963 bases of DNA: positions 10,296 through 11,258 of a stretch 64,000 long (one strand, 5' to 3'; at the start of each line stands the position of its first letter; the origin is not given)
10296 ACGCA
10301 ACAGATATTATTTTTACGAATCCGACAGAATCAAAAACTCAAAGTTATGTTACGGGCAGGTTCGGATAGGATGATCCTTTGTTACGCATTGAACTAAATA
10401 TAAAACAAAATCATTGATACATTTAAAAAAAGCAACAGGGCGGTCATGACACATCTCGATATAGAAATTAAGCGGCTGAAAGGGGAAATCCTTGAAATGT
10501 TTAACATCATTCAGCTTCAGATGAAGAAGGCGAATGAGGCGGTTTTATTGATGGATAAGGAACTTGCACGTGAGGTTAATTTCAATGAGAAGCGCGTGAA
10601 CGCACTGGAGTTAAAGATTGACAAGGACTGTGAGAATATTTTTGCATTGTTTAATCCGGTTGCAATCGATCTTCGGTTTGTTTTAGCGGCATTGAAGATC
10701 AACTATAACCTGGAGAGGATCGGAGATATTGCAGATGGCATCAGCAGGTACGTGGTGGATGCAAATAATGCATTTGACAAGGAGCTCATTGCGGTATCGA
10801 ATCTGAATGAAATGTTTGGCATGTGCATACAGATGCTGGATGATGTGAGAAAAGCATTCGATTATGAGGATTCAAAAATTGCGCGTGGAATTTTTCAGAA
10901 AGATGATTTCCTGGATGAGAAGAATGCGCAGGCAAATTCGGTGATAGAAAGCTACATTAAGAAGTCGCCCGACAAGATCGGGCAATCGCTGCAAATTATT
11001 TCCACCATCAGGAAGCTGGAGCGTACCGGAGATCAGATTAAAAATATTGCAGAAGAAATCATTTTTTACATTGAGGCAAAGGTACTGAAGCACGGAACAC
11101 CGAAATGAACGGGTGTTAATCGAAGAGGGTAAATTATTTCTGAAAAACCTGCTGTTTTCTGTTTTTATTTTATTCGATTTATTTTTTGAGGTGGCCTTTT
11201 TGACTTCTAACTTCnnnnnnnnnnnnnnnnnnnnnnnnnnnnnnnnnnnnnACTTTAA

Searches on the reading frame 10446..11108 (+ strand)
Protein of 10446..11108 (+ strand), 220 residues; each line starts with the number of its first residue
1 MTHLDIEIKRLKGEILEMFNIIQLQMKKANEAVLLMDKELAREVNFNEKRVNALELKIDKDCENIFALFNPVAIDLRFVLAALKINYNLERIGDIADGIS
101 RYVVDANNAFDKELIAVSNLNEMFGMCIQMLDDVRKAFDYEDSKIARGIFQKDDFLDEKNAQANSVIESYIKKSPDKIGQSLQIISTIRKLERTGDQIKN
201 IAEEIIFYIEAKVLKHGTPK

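Call 3: search_protein_families(library=pfam, proteins=[window:10446-11108:+], max_evalue=0.1)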
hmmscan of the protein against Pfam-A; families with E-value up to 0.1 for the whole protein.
window:10446-11108:+ (220 aa): 1 family
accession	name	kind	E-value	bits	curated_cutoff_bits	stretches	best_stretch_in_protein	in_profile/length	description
PF01895.24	PhoU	-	2.3e-35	121.3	23.5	2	15-102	1-88/89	PhoU domain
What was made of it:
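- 7547..11108 (+): pstC (7547-8752), pstA (8754-9608), pstB (9614-10369) and phoU (10446-11108). PhoU Pfam E=2.3e-35 (call 3).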
